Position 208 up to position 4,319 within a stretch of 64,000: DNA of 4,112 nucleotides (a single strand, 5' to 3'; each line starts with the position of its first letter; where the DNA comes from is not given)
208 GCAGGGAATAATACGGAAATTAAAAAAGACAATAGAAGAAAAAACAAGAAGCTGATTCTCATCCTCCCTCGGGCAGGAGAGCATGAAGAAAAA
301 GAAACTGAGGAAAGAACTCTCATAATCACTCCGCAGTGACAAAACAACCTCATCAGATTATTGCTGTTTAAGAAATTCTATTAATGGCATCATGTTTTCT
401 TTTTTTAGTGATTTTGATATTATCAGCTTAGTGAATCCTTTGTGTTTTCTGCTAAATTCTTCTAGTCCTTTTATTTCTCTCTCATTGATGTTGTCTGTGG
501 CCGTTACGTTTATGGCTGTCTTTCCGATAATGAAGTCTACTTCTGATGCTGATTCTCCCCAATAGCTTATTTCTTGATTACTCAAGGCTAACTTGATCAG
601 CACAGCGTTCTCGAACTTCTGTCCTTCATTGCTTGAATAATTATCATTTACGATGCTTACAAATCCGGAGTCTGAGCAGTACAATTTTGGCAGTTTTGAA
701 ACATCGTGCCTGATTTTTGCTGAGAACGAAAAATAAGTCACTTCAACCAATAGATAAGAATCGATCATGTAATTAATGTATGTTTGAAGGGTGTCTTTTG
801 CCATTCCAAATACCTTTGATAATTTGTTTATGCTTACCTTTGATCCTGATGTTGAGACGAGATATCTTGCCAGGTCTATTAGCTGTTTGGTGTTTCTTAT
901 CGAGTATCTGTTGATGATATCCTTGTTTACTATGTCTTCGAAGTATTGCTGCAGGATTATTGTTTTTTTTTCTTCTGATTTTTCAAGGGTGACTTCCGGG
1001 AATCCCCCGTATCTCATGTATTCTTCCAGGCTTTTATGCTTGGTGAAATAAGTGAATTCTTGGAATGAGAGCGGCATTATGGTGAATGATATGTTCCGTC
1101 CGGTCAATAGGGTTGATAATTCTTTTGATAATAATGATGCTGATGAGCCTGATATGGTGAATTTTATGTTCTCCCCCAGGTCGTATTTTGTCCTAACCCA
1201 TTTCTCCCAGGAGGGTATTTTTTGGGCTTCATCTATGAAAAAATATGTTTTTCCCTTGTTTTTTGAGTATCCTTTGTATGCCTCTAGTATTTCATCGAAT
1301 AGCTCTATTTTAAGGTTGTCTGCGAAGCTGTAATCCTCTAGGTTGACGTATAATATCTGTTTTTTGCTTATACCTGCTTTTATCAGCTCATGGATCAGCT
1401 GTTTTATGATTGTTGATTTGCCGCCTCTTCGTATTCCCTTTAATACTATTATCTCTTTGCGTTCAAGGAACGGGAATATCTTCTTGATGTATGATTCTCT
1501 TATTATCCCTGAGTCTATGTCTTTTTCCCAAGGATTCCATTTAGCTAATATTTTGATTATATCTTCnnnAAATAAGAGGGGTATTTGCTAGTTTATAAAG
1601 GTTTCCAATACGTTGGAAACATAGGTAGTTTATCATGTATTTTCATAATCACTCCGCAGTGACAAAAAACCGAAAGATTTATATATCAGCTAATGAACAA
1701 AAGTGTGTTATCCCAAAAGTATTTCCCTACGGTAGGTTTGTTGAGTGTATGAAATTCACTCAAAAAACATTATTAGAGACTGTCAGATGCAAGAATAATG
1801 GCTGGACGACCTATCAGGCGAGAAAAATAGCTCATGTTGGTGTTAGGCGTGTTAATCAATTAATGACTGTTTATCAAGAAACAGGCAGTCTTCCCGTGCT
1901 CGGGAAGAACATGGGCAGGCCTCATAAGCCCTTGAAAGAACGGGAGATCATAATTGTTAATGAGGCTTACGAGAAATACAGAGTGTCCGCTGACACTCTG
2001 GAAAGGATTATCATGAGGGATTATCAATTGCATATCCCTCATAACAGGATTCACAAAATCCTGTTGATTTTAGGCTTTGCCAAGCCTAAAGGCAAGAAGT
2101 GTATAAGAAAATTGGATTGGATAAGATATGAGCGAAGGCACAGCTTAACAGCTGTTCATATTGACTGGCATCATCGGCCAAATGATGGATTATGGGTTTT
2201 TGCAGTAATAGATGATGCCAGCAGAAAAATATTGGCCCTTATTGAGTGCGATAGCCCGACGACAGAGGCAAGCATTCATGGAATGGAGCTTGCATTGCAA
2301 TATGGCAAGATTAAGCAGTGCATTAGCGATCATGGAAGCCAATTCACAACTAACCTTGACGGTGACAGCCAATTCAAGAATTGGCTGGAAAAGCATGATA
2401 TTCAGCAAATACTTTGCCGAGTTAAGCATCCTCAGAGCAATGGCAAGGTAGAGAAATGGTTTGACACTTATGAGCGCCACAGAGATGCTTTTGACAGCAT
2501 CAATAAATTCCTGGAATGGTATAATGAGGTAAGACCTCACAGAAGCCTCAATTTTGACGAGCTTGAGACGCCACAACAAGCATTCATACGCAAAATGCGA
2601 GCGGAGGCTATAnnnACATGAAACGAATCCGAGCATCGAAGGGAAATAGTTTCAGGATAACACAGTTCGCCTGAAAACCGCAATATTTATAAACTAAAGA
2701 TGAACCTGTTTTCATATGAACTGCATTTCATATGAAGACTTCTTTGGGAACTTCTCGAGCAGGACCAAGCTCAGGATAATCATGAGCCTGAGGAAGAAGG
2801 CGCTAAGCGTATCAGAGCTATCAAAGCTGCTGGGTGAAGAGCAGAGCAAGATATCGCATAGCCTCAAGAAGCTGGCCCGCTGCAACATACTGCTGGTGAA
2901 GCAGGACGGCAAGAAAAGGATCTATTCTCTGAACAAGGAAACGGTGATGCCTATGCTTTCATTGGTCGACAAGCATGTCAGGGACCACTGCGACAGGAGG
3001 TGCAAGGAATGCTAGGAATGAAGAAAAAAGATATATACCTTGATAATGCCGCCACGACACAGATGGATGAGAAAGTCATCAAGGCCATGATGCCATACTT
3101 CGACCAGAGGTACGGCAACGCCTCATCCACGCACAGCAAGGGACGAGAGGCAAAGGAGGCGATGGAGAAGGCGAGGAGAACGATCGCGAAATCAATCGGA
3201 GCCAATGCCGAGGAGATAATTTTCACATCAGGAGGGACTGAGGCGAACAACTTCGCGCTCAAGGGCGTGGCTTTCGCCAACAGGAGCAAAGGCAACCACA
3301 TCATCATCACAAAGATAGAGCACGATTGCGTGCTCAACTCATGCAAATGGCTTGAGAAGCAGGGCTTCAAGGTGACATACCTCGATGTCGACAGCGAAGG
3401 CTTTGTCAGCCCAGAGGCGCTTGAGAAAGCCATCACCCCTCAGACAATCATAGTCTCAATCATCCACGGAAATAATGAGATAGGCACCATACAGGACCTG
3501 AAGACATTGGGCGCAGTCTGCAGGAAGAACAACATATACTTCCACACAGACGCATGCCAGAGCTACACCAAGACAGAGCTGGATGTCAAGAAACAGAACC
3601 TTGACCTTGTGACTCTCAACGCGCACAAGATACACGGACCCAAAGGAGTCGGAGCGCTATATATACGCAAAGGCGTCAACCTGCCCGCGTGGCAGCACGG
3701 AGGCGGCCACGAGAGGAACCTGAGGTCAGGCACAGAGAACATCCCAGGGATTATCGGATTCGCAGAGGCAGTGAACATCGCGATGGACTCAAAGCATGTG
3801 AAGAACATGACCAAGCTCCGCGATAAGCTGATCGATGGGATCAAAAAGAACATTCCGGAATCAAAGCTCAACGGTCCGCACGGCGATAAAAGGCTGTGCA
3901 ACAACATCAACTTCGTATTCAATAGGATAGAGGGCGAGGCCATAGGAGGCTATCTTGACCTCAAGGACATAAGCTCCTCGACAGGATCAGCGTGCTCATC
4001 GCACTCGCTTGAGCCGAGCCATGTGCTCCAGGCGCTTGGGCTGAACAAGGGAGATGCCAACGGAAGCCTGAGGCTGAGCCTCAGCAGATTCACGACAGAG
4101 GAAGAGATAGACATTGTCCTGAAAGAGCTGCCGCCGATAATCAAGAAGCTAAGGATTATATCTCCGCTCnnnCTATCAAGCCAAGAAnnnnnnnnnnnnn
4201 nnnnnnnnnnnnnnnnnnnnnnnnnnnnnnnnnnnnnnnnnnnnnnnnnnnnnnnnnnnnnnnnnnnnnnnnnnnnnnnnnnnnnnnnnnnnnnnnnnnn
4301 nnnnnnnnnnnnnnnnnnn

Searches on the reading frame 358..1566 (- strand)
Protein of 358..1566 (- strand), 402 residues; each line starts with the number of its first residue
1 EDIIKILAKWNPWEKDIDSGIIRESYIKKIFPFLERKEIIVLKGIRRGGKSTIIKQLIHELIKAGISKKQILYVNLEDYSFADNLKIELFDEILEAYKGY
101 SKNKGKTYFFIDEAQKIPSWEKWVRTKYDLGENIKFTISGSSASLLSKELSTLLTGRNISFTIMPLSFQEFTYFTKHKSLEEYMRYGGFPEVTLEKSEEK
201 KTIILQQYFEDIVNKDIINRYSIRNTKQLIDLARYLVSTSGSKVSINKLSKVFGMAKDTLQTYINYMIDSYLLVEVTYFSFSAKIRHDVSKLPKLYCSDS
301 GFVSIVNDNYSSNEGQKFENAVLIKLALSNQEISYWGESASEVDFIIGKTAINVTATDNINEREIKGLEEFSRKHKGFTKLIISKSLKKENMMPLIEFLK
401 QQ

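Call 30: search_protein_families(library=pfam, proteins=[window:358-1566:-], max_evalue=0.0001)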
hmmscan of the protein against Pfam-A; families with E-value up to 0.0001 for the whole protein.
window:358-1566:- (402 aa): 2 families
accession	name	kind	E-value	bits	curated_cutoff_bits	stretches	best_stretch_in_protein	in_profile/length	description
PF13173.12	AAA_14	-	4.6e-37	127.3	27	1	37-171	2-128/129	AAA domain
PF13635.12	DUF4143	-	1.9e-17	63.9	28.1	1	215-349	2-147/160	Domain of unknown function (DUF4143)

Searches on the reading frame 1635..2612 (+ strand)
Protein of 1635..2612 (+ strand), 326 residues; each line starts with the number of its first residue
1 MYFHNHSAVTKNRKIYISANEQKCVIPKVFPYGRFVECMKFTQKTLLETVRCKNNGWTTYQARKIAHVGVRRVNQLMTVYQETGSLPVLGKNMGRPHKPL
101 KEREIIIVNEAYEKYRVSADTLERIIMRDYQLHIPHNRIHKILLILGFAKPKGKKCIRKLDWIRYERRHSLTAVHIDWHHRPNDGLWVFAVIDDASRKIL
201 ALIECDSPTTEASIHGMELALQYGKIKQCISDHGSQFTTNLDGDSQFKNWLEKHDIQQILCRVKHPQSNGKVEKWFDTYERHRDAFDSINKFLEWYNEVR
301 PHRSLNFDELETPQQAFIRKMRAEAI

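Call 30: search_protein_families(library=pfam, proteins=[window:1635-2612:+], max_evalue=0.0001)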
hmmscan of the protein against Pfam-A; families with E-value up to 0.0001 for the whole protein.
window:1635-2612:+ (326 aa): 2 families
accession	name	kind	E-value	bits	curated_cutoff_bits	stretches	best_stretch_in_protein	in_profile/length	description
PF00665.32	rve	-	1.1e-11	45.3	32.6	1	173-266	7-102/102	Integrase core domain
PF13683.12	rve_3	-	3.2e-07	30.4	26.5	1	255-306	2-63/67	Integrase core domain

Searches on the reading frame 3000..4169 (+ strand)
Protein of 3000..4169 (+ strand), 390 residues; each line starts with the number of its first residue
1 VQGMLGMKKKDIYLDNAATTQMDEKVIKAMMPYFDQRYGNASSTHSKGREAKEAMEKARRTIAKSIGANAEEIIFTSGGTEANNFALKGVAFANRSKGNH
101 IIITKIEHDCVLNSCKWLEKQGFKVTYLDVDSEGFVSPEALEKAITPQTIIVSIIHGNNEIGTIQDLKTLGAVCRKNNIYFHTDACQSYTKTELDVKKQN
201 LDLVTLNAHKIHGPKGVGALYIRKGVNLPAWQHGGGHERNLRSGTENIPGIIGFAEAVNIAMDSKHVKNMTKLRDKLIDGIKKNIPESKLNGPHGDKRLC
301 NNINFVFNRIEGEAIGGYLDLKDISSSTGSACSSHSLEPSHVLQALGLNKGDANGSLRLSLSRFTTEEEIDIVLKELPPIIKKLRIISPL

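Call 30: search_protein_families(library=pfam, proteins=[window:3000-4169:+], max_evalue=0.0001)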
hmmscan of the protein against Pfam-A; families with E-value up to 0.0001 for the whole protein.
window:3000-4169:+ (390 aa): 3 families
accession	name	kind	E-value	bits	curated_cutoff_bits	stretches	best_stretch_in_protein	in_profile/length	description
PF00266.25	Aminotran_5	-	6.8e-88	295.6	21.5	1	12-372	1-370/371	Aminotransferase class-V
PF01041.23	DegT_DnrJ_EryC1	-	8.2e-11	42.2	19.8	1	62-190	33-151/360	DegT/DnrJ/EryC1/StrS aminotransferase family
PF01212.27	Beta_elim_lyase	-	7e-09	35.8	27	1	17-186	9-170/288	Beta-eliminating lyase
